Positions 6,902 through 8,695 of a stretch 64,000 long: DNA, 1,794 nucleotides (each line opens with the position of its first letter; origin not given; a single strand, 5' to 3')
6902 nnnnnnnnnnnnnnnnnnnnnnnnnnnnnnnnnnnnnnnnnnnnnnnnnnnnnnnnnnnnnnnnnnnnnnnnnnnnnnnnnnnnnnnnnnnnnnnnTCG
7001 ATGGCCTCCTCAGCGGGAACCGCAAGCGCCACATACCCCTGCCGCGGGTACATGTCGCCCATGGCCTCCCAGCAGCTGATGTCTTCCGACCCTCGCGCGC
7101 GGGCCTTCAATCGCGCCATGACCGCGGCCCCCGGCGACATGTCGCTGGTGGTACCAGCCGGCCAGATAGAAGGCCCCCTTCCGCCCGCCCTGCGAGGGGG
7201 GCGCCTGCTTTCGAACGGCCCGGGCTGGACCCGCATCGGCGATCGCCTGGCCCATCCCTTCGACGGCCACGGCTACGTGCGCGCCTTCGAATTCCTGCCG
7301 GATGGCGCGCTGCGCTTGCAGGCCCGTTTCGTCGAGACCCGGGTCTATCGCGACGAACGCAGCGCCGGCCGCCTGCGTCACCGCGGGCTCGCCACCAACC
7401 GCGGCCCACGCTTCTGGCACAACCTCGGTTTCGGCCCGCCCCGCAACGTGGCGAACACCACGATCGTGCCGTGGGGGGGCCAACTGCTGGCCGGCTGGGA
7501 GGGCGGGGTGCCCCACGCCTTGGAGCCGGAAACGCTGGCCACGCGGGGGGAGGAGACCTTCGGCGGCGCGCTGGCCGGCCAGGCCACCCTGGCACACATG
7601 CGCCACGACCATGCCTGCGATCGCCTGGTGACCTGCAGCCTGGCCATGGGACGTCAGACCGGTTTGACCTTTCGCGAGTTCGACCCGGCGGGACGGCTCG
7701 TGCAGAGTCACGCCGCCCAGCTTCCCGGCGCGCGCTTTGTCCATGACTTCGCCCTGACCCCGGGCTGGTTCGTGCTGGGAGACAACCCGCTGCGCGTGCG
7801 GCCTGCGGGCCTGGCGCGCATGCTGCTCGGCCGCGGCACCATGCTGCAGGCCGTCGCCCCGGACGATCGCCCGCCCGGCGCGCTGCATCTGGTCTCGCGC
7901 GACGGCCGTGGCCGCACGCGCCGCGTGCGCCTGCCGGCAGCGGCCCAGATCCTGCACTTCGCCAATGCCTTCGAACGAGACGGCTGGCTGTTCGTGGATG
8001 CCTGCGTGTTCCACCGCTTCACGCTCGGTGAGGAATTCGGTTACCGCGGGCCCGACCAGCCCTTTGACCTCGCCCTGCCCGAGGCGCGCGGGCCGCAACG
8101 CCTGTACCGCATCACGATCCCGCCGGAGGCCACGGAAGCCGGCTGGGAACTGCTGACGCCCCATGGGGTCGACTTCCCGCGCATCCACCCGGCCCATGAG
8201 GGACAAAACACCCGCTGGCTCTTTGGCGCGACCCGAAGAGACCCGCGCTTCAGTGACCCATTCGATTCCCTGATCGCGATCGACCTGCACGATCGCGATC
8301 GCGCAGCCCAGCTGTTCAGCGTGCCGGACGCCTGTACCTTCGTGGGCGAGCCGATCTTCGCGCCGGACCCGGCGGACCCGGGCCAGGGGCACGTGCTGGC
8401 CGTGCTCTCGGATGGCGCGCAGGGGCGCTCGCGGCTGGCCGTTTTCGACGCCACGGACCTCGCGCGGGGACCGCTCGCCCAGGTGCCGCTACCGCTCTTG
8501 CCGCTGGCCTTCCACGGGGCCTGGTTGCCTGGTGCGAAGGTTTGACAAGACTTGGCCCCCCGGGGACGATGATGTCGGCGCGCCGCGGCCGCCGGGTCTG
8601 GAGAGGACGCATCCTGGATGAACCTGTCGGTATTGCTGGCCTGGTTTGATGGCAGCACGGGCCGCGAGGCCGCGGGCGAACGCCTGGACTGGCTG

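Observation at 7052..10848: Operon coupling a carotenoid-cleavage-oxygenase-family dioxygenase to a fatty-acid desaturase and a CFA synthase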

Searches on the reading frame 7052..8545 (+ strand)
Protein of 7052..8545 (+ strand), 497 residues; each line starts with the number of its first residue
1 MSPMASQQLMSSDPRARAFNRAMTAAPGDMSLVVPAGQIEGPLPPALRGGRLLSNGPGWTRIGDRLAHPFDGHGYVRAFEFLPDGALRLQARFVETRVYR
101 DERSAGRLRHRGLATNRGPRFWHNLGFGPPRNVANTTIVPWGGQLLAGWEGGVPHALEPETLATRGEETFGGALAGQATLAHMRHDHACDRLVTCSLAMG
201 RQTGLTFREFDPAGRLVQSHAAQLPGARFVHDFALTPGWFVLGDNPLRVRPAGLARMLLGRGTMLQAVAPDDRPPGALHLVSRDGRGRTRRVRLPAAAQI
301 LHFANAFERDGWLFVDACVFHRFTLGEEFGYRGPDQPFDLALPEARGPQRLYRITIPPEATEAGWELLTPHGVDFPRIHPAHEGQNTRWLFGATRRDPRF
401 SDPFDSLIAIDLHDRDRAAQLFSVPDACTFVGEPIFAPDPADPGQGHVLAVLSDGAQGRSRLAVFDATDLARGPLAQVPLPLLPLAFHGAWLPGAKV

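Call 7: search_protein_families(library=pfam, proteins=[window:7052-8545:+])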
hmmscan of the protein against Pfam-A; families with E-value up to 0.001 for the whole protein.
window:7052-8545:+ (497 aa): 1 family
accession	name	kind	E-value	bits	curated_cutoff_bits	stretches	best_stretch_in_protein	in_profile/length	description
PF03055.21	RPE65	-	8.2e-93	312.4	27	1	38-493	15-469/469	Retinal pigment epithelial membrane protein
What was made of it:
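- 7052..8545 (+): Carotenoid-cleavage-oxygenase family gene, ACO-like; alternative starts at 7061 and 7079. Pfam RPE65 scores 312 bits (call 7).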

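Call 8: search_protein_families(library=ncbifam, proteins=[window:7052-8545:+], max_evalue=0.001)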
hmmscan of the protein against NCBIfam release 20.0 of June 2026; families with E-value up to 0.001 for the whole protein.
window:7052-8545:+ (497 aa): 3 families
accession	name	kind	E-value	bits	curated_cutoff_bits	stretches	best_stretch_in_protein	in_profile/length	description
NF053778.1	LigStilDioxAlpha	equivalog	8.6e-30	103.8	800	1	68-492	57-479/480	lignostilbene-alpha,beta-dioxygenase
NF053780.1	LigStilDioxNov2Alpha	equivalog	1e-29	103.3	650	1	37-496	24-480/482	lignostilbene-alpha,beta-dioxygenase NOV2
NF052295.1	CarotCleavDioxg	equivalog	3.1e-24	85.5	675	1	37-493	42-466/467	8'-apo-carotenoid 13,14-cleaving dioxygenase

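Call 9: find_homologous_proteins(query=window:7052-8545:+)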
Query window:7052-8545:+ (497 aa): 316 proteins with E <= 0.001 among 8000 candidates; the best 120 are listed.
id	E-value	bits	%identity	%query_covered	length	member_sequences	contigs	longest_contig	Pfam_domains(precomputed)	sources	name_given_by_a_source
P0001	0.0e+0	1127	100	98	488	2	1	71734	PF03055.22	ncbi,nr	ncbi:MAG: carotenoid oxygenase family protein [Candidatus Sericytochromatia bacterium]|nr:carotenoid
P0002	4.2e-236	803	73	98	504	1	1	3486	PF03055.22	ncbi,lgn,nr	ncbi:MAG: carotenoid oxygenase family protein [Candidatus Sericytochromatia bacterium]|nr:carotenoid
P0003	3.1e-227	773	71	97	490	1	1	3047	PF03055.22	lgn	-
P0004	1.1e-224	765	70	99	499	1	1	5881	PF03055.22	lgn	-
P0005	3.2e-220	750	71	95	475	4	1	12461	PF03055.22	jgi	jgi:carotenoid cleavage dioxygenase-like enzyme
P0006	3.0e-210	717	65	97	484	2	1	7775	PF03055.22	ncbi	-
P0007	1.2e-209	715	67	96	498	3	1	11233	PF03055.22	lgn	-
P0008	1.2e-204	699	64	97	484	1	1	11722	PF03055.22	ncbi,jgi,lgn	ncbi:MAG: all-trans-8'-apo-beta-carotenal 15,15'-oxygenase [Myxococcota bacterium]|jgi:all-trans-8'-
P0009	3.3e-202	691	65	97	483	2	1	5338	PF03055.22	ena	-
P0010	4.6e-202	690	65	94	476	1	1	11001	PF03055.22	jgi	jgi:carotenoid cleavage dioxygenase-like enzyme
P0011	2.5e-199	681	63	96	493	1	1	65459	PF03055.22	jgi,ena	-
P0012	4.3e-199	681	63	97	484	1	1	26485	PF03055.22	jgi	jgi:all-trans-8'-apo-beta-carotenal 15,15'-oxygenase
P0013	9.0e-199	680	64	97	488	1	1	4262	PF03055.22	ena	-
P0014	2.9e-198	678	63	96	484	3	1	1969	PF03055.22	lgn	-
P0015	4.2e-198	677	63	97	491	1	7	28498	PF03055.22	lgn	-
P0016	6.0e-196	670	64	94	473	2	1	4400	PF03055.22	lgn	-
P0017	3.7e-195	668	62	96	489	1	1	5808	PF03055.22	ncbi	-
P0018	1.4e-194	666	61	98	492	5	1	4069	PF03055.22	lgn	-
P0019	1.5e-193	662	62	96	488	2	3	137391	PF03055.22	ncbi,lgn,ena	-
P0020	2.4e-193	662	65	97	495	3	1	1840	PF03055.22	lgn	-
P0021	5.6e-193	660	62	98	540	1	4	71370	PF03055.22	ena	-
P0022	6.3e-193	660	62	98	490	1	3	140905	PF03055.22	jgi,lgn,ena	-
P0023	2.0e-192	659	61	96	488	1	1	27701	PF03055.22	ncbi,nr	ncbi:MAG: carotenoid oxygenase family protein [Deltaproteobacteria bacterium]|nr:carotenoid oxygenas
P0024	9.5e-192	656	61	97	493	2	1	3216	PF03055.22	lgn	-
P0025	1.5e-191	656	60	97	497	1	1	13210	PF03055.22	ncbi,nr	ncbi:MAG: hypothetical protein GY822_26010 [Deltaproteobacteria bacterium]|nr:hypothetical protein [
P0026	1.7e-191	656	63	94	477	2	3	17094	PF03055.22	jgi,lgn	jgi:carotenoid cleavage dioxygenase-like enzyme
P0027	5.1e-191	654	62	96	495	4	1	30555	PF03055.22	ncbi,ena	-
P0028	5.4e-191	654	61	96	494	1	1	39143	PF03055.22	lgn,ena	-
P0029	1.5e-190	652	61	97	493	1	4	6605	PF03055.22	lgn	-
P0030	1.6e-190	652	59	98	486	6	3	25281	PF03055.22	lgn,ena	-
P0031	2.1e-190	652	62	98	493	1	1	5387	PF03055.22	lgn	-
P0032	4.0e-190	651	62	97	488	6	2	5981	PF03055.22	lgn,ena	-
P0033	4.6e-190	651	61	96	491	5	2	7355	PF03055.22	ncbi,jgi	jgi:all-trans-8'-apo-beta-carotenal 15,15'-oxygenase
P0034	6.6e-190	650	60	96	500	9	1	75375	PF03055.22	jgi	jgi:all-trans-8'-apo-beta-carotenal 15,15'-oxygenase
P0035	1.1e-189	650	64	96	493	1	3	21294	PF03055.22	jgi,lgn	-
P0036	3.4e-189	648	60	96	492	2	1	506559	PF03055.22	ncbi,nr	ncbi:MAG: carotenoid oxygenase family protein [Myxococcales bacterium]|nr:carotenoid oxygenase famil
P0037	4.9e-189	647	58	98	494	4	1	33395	PF03055.22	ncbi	-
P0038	5.5e-189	647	56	99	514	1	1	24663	PF03055.22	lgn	-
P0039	1.2e-188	646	64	96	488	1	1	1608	PF03055.22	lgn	-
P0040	1.2e-188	646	59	97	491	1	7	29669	PF03055.22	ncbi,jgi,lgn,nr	ncbi:MAG: carotenoid oxygenase family protein [Myxococcus sp.]|nr:carotenoid oxygenase family protei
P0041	1.3e-188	646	60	97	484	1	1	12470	PF03055.22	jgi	jgi:all-trans-8'-apo-beta-carotenal 15,15'-oxygenase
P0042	3.5e-188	645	60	97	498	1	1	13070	PF03055.22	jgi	jgi:all-trans-8'-apo-beta-carotenal 15,15'-oxygenase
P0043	7.5e-188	644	60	97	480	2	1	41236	PF03055.22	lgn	-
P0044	2.2e-187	642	58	97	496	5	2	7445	PF03055.22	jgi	jgi:all-trans-8'-apo-beta-carotenal 15,15'-oxygenase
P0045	2.7e-187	642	62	97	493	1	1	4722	PF03055.22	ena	-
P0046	6.3e-187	640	61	96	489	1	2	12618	PF03055.22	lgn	-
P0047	2.0e-186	639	65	97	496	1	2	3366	PF03055.22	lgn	-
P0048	5.5e-186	637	59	98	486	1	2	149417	PF03055.22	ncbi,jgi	jgi:all-trans-8'-apo-beta-carotenal 15,15'-oxygenase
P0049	5.5e-186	637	58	96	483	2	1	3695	PF03055.22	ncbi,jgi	ncbi:MAG: all-trans-8'-apo-beta-carotenal 15,15'-oxygenase [Myxococcota bacterium]|jgi:all-trans-8'-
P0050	8.3e-186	637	60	98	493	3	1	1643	PF03055.22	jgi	-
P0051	1.6e-185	636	60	99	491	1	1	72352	PF03055.22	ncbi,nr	ncbi:MAG: carotenoid oxygenase family protein [Proteobacteria bacterium]|nr:carotenoid oxygenase fam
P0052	2.0e-185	636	57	98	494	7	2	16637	PF03055.22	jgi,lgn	jgi:carotenoid cleavage dioxygenase-like enzyme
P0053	3.6e-185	635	61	97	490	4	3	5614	PF03055.22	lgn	-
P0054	4.6e-185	634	61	96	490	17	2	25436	PF03055.22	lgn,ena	-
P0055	4.9e-185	634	58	99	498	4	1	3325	PF03055.22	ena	-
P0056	5.2e-185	634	59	96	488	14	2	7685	PF03055.22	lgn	-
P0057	1.3e-184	633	59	98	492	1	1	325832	PF03055.22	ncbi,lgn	-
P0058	1.6e-184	633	55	98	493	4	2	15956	PF03055.22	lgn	-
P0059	4.1e-184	631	59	96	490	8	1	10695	PF03055.22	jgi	jgi:all-trans-8'-apo-beta-carotenal 15,15'-oxygenase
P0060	4.6e-184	631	58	97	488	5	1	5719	PF03055.22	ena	-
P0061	4.7e-184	631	59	97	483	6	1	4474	PF03055.22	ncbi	-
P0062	5.6e-184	631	62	97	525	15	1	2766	PF03055.22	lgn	-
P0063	7.8e-184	630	60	96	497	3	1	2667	PF03055.22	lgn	-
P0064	1.0e-183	630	60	94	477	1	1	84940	PF03055.22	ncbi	-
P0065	1.2e-183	630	60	96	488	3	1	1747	PF03055.22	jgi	jgi:all-trans-8'-apo-beta-carotenal 15,15'-oxygenase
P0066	1.4e-183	629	60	96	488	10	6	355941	PF03055.22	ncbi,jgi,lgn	jgi:carotenoid cleavage dioxygenase-like enzyme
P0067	2.1e-183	629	61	97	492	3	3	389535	PF03055.22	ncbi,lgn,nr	ncbi:MAG: carotenoid oxygenase family protein [Myxococcales bacterium]|nr:carotenoid oxygenase famil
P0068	2.3e-183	629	60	96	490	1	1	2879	PF03055.22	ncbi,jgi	jgi:all-trans-8'-apo-beta-carotenal 15,15'-oxygenase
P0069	2.9e-183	628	61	95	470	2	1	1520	PF03055.22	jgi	jgi:all-trans-8'-apo-beta-carotenal 15,15'-oxygenase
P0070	8.0e-183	627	60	98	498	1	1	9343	PF03055.22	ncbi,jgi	jgi:all-trans-8'-apo-beta-carotenal 15,15'-oxygenase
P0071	8.2e-183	627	60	97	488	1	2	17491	PF03055.22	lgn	-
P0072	9.6e-183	627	58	99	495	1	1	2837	PF03055.22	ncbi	-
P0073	1.1e-182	627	58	98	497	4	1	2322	PF03055.22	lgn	-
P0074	1.7e-182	626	60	96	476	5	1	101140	PF03055.22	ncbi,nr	ncbi:MAG: carotenoid oxygenase family protein [Archangium sp.]|nr:carotenoid oxygenase family protei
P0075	1.8e-182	626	58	95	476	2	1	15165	PF03055.22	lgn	-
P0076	2.1e-182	626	58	96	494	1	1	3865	PF03055.22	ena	-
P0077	2.4e-182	625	61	96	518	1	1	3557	PF03055.22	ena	-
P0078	5.6e-182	624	61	96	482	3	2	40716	PF03055.22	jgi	jgi:carotenoid cleavage dioxygenase-like enzyme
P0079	1.1e-181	623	59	96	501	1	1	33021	PF03055.22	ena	-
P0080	2.8e-181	622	62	97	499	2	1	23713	PF03055.22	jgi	jgi:all-trans-8'-apo-beta-carotenal 15,15'-oxygenase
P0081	3.3e-181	622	57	99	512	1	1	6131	PF03055.22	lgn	-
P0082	4.3e-181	621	61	97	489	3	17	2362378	PF03055.22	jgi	jgi:all-trans-8'-apo-beta-carotenal 15,15'-oxygenase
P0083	4.7e-181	621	57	98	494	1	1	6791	PF03055.22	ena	-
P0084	1.6e-180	619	58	97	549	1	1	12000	PF03055.22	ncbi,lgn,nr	ncbi:MAG: carotenoid oxygenase family protein [Myxococcota bacterium]|nr:carotenoid oxygenase family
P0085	1.8e-180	619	58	96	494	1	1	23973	PF03055.22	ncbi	-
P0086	3.3e-180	618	60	94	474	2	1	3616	PF03055.22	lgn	-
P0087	3.5e-180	618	60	94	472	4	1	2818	PF03055.22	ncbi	-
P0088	3.5e-180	618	58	96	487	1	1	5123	PF03055.22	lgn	-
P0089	3.9e-180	618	59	96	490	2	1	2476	PF03055.22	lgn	-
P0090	4.0e-180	618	59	97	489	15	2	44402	PF03055.22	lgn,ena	-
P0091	6.1e-180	617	58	95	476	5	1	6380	PF03055.22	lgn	-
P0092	8.2e-180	617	57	97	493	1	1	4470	PF03055.22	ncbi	-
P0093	8.4e-180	617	60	97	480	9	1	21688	PF03055.22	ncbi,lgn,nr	ncbi:MAG: carotenoid oxygenase family protein [Myxococcota bacterium]|nr:carotenoid oxygenase family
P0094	9.9e-180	617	58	96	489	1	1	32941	PF03055.22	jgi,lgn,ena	-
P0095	4.1e-179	615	59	96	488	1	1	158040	PF03055.22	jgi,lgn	jgi:carotenoid cleavage dioxygenase-like enzyme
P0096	7.9e-179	614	60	97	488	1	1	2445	PF03055.22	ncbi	-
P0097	1.3e-178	613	61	94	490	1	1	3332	PF03055.22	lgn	-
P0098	2.4e-178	612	61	94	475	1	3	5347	PF03055.22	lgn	-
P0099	3.1e-178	612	59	97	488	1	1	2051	PF03055.22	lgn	-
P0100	3.8e-178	611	56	95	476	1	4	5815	PF03055.22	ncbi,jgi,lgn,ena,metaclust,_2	jgi:all-trans-8'-apo-beta-carotenal 15,15'-oxygenase|metaclust:\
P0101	4.4e-178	611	59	96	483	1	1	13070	PF03055.22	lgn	-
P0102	1.4e-177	610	60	95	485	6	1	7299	PF03055.22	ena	-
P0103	3.0e-177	609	60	95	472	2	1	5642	PF03055.22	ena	-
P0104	5.2e-177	608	58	96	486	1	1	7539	PF03055.22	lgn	-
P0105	5.6e-177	608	56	99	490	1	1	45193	PF03055.22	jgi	-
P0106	6.3e-177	607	57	96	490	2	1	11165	PF03055.22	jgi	-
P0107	1.0e-176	607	58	99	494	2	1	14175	PF03055.22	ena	-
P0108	3.3e-176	605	59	97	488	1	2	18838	PF03055.22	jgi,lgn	jgi:all-trans-8'-apo-beta-carotenal 15,15'-oxygenase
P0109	4.0e-176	605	60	95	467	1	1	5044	PF03055.22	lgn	-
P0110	1.3e-175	603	57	99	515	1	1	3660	PF03055.22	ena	-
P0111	1.4e-175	603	57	97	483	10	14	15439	PF03055.22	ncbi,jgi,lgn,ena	jgi:all-trans-8'-apo-beta-carotenal 15,15'-oxygenase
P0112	2.1e-175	602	62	92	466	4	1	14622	PF03055.22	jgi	jgi:all-trans-8'-apo-beta-carotenal 15,15'-oxygenase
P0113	2.6e-175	602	59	99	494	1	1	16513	PF03055.22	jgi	-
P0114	2.8e-175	602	59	97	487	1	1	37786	PF03055.22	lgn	-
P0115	4.5e-175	601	59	95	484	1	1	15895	PF03055.22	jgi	jgi:carotenoid cleavage dioxygenase-like enzyme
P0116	5.1e-175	601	59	100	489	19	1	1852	PF03055.22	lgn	-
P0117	5.7e-175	601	56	96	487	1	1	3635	PF03055.22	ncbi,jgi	jgi:all-trans-8'-apo-beta-carotenal 15,15'-oxygenase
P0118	1.1e-174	600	58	96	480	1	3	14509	PF03055.22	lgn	-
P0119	1.1e-174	600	58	98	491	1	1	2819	PF03055.22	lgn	-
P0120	1.9e-174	599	58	96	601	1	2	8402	PF03055.22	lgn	-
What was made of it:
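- JGI sources annotate orthologues as apo-beta-carotenal 15,15'-oxygenase (call 9).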

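Call 11: find_related_loci(query=A1, collection=genome_contigs, flank=10000)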
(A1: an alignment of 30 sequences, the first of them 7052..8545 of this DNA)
Query A1 (497 aa) in genome_contigs; peptide patterns used: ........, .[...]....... (x = any residue, [..] = any of these).
94 stretches matched a pattern; 73 encode a relative of the query (tblastn E <= 1e-3); 73 distinct loci.
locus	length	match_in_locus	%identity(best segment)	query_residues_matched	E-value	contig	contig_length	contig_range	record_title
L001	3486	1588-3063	72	2-496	0e+0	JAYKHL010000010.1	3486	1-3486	MAG: Candidatus Sericytochromatia bacterium isolate 1783137 NODE_36810282, whole genome shotgun sequence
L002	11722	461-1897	64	12-491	0e+0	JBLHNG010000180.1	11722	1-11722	MAG: Myxococcota bacterium isolate 3300055726_82 Ga0535650_0009236, whole genome shotgun sequence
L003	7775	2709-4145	65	12-491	0e+0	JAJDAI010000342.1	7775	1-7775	MAG: Deltaproteobacteria bacterium isolate OFTM289 OFTM289_341, whole genome shotgun sequence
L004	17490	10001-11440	64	11-491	0e+0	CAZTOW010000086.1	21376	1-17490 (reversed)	MAG TPA_asm: uncultured Enterobacterales bacterium isolate SRP323723_co1_89 genome assembly, contig: NODE_1980_length_21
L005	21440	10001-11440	62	15-495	0e+0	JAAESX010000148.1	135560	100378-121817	MAG: Proteobacteria bacterium isolate Ust_23 UstG_CONTIG1940786, whole genome shotgun sequence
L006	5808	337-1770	62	13-491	0e+0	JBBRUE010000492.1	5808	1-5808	MAG: Myxococcales bacterium isolate La3_concoct.158 La3_concoct.158_K_1875175_L_5808_cov_24.0000, whole genome shotgun s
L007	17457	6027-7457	61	15-492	0e+0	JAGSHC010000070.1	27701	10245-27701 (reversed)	MAG: Deltaproteobacteria bacterium isolate GY13CH_bin.27 k141_568514_length_27701_cov_12.6894, whole genome shotgun sequ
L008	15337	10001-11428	62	15-491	0e+0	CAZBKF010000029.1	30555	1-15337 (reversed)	MAG TPA_asm: uncultured Rickettsiales bacterium isolate binchicken_co141_65 genome assembly, contig: NODE_6649_length_30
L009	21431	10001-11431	60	14-491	0e+0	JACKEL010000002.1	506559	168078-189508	MAG: Myxococcales bacterium isolate HK-STAS-MYXO-32 HK-STAS-MYXO-32_2, whole genome shotgun sequence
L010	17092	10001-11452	59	7-493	0e+0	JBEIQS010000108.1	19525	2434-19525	MAG: Alphaproteobacteria bacterium isolate Sample-107-S7-bin-184 Sample_107_S7-bin_184-k141_1230630, whole genome shotgu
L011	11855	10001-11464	57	4-491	0e+0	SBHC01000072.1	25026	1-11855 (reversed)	MAG: Deltaproteobacteria bacterium isolate M3003 scaffold_553_1, whole genome shotgun sequence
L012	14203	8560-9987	62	15-492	0e+0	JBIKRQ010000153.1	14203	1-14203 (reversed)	MAG: Myxococcota bacterium isolate ME2015-06-12_3300042296_group6_bin12 Rohwer_bin1495_scaffold_2011_c1, whole genome sh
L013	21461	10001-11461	58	2-491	0e+0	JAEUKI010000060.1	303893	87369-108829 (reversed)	MAG: Myxococcales bacterium isolate new MAG-91 k141_1165235, whole genome shotgun sequence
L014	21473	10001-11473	58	1-493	0e+0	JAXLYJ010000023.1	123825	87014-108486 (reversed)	MAG: Polyangiales bacterium isolate STL-MYX10 C1.257.fa-23, whole genome shotgun sequence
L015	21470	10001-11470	60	3-493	0e+0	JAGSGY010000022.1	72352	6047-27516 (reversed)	MAG: Proteobacteria bacterium isolate GY13CH_bin.7 k141_12550_length_72352_cov_19.4046, whole genome shotgun sequence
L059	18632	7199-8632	74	15-492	0e+0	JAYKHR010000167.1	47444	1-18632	MAG: Candidatus Sericytochromatia bacterium isolate 241672 NODE_50774902, whole genome shotgun sequence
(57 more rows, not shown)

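Call 16: find_encoding_contigs(protein=P0001, flank=10000, max_places=3)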
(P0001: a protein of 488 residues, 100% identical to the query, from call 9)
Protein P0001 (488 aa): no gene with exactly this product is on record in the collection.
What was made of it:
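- Tried and rejected: Look-up of the window's own CCO protein for contig context: not on record (call 16).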
